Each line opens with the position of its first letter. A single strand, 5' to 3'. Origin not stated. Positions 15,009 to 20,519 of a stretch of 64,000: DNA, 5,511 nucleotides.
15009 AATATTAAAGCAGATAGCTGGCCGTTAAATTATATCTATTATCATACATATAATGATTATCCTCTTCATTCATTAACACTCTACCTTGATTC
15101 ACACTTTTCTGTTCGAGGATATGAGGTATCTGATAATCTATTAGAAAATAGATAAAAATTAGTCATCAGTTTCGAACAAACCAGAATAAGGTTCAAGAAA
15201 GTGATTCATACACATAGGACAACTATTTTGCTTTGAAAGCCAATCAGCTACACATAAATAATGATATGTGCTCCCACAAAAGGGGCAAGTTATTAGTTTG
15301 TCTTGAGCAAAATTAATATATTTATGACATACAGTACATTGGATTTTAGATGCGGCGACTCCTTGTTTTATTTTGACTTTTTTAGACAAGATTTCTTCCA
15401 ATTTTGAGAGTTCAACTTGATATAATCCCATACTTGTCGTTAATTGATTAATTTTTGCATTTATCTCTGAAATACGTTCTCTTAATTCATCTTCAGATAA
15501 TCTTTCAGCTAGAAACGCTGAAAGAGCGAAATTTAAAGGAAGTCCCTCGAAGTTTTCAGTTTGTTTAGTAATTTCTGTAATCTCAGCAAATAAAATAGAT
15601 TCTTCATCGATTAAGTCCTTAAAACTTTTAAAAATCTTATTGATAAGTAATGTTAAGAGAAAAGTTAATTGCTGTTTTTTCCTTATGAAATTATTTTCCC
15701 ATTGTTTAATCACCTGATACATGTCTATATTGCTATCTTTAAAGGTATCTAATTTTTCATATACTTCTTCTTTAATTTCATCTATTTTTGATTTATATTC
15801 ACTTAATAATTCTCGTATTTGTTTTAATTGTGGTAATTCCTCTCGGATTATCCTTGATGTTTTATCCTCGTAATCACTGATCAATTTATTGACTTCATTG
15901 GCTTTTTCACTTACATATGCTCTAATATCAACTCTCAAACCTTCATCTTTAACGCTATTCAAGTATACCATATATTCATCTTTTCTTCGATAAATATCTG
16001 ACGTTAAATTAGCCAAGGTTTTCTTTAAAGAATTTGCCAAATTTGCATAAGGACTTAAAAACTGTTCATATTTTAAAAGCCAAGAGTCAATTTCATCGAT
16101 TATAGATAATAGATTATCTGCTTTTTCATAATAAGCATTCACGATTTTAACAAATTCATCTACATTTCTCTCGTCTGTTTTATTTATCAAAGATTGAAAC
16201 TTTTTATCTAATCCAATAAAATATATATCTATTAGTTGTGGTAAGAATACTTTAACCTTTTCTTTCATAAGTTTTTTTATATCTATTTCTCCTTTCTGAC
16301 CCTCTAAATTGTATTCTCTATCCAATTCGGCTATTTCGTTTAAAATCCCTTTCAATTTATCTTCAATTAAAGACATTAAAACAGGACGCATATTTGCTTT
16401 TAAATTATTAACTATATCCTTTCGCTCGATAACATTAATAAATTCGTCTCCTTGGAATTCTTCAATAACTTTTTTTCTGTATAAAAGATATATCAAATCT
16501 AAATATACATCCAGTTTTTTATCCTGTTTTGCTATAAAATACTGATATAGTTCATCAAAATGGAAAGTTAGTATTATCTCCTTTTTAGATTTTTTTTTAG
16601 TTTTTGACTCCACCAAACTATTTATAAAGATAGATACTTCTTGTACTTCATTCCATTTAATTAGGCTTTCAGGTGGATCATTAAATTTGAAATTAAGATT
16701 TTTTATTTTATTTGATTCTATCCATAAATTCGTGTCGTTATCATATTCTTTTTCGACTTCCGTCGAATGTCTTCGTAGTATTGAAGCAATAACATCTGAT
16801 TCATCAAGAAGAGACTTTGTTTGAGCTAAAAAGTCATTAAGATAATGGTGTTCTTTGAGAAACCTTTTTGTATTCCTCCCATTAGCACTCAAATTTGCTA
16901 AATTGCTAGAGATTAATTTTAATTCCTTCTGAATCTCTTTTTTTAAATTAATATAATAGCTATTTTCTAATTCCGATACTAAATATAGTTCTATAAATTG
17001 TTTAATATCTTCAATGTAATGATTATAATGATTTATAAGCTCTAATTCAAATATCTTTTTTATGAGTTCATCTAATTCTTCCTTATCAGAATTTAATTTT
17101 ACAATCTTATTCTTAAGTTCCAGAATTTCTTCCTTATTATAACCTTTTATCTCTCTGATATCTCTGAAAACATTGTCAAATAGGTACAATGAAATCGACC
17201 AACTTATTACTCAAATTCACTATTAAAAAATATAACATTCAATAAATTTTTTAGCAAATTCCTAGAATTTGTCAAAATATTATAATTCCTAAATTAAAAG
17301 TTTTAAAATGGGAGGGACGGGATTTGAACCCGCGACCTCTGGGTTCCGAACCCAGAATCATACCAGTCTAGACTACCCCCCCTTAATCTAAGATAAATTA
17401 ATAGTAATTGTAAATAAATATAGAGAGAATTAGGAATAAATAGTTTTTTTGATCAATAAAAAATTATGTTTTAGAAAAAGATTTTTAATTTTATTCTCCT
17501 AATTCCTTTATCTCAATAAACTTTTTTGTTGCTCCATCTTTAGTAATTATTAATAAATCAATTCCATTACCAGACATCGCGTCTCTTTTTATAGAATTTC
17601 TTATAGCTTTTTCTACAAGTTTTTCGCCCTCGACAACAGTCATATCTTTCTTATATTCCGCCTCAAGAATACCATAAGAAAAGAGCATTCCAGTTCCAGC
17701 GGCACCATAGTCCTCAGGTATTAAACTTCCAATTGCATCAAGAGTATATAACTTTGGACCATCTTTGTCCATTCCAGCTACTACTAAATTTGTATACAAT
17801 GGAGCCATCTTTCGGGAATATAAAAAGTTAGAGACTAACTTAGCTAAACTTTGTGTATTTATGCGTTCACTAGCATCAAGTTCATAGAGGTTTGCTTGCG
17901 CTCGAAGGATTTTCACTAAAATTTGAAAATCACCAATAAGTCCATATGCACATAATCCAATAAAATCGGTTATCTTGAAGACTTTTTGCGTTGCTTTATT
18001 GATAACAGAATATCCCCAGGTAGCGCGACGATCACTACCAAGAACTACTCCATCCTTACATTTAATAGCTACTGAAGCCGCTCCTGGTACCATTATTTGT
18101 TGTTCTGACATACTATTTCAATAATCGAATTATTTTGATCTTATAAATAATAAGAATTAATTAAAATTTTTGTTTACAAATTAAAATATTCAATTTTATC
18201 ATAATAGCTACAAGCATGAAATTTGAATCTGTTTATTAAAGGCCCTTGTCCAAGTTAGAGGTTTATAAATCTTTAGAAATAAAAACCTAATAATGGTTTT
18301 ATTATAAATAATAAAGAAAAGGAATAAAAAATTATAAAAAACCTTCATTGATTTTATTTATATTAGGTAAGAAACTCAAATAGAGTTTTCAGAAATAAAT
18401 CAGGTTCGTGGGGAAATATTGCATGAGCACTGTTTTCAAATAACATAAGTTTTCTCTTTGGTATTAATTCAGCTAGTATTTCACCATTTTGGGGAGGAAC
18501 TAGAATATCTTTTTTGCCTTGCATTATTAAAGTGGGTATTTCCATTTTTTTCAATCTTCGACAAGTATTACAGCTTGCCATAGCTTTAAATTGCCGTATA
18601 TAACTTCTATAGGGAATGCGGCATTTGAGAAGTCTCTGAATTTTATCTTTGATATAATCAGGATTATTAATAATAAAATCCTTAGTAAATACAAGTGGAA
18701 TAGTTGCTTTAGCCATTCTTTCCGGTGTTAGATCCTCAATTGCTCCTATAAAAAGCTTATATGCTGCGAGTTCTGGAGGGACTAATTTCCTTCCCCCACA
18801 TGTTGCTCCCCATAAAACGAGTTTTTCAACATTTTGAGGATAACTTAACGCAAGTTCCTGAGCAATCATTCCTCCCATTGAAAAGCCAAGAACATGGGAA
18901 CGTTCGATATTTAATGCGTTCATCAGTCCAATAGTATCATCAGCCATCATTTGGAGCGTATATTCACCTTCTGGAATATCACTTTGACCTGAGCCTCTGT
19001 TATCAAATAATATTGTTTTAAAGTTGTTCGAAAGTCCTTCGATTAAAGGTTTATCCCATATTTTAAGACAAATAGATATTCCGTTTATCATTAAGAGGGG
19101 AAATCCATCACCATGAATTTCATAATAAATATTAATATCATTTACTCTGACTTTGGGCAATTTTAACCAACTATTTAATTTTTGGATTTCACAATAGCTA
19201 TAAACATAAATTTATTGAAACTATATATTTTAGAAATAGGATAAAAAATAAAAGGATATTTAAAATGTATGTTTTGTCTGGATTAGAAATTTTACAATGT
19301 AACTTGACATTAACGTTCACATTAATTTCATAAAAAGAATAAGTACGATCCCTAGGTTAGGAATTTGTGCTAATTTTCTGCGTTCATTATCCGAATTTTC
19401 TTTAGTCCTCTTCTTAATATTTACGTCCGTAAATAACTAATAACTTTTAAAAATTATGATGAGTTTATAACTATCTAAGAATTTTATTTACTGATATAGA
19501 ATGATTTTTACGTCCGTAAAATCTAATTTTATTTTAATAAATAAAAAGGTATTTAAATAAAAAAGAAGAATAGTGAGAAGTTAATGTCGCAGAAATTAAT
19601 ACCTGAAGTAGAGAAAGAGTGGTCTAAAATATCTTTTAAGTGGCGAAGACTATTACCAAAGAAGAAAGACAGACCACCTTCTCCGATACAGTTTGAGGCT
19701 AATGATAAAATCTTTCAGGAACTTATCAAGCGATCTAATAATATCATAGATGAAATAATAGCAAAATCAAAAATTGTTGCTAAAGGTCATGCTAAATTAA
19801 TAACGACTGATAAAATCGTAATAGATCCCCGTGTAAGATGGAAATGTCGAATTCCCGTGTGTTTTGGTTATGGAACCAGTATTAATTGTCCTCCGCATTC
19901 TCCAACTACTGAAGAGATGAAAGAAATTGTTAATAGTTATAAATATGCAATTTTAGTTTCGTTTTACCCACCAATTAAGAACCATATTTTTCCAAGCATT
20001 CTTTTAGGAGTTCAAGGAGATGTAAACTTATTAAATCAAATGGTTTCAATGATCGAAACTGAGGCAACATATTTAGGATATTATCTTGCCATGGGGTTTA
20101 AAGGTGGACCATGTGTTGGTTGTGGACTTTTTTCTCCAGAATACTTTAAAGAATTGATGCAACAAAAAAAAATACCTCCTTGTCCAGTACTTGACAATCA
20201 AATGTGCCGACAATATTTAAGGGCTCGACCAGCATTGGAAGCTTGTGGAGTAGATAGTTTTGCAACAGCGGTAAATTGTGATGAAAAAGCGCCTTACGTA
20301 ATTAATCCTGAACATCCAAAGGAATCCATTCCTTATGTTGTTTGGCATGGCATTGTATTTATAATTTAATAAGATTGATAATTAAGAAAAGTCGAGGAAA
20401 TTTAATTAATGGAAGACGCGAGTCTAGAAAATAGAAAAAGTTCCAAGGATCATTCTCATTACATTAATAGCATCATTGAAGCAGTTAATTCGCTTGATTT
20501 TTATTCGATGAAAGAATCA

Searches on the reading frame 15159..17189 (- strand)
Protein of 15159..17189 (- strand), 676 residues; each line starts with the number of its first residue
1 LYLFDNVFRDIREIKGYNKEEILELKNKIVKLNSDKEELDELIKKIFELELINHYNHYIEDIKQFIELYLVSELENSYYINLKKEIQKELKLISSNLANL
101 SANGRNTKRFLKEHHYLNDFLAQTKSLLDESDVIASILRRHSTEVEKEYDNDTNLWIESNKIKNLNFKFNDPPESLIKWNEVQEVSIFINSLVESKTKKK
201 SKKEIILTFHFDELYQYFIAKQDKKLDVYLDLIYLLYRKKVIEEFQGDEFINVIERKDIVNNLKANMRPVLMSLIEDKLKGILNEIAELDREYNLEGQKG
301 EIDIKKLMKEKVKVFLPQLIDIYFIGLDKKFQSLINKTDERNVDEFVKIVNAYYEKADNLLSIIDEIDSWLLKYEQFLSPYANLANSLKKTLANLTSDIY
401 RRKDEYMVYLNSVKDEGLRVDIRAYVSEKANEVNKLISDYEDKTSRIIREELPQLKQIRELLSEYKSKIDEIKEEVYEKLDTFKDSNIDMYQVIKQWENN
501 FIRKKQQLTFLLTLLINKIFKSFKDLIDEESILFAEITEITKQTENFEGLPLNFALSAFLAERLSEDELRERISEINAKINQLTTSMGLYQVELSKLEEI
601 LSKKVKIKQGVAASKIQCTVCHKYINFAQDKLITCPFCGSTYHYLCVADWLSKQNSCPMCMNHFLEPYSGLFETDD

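Call 38: search_protein_families(library=pfam, proteins=[window:15159-17189:-], max_evalue=0.00001)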
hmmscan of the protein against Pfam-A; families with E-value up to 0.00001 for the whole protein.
window:15159-17189:- (676 aa): 1 family
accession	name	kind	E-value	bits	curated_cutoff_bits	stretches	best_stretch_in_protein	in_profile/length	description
PF13639.12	zf-RING_2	-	9.8e-07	29.4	27.3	1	617-660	2-43/44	Ring finger domain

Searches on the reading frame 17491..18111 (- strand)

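Call 63: search_protein_families(library=pfam, proteins=[window:17491-18111:-], max_evalue=0.0001)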
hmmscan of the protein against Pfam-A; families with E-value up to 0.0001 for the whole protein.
window:17491-18111:- (206 aa): 1 family
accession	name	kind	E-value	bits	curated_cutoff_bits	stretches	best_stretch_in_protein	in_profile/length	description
PF00227.31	Proteasome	-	3.8e-54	183.7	22.4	1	10-189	4-189/189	Proteasome subunit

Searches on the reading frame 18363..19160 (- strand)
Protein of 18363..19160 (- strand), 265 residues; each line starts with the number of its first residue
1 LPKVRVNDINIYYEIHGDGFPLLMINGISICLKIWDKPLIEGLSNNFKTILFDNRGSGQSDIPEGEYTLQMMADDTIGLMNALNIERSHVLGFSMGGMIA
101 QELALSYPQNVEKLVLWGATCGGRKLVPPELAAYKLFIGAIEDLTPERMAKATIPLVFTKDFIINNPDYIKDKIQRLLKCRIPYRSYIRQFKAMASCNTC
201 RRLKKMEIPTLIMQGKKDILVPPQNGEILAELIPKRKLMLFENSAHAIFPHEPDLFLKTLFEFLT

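Call 39: search_protein_families(library=pfam, proteins=[window:18363-19160:-], max_evalue=0.00001)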
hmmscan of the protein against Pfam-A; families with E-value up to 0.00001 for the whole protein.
window:18363-19160:- (265 aa): 3 families
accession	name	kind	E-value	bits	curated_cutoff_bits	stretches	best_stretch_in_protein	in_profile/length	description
PF00561.26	Abhydrolase_1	-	7e-30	104.9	25.8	2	21-119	2-102/245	alpha/beta hydrolase fold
PF12146.15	Hydrolase_4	-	5.5e-21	75.4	27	1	45-254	30-239/239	Serine aminopeptidase, S33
PF12697.13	Abhydrolase_6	-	4e-11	44.4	26.3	1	33-256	12-214/217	Alpha/beta hydrolase family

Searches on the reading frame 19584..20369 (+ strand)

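Call 39: search_protein_families(library=pfam, proteins=[window:19584-20369:+], max_evalue=0.00001)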
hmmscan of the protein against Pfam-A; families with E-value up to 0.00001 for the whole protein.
window:19584-20369:+ (261 aa): 1 family
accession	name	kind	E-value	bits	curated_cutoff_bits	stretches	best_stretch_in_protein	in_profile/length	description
PF10050.14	DUF2284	-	2.7e-28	99.2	25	1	72-250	2-151/161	Predicted metal-binding protein (DUF2284)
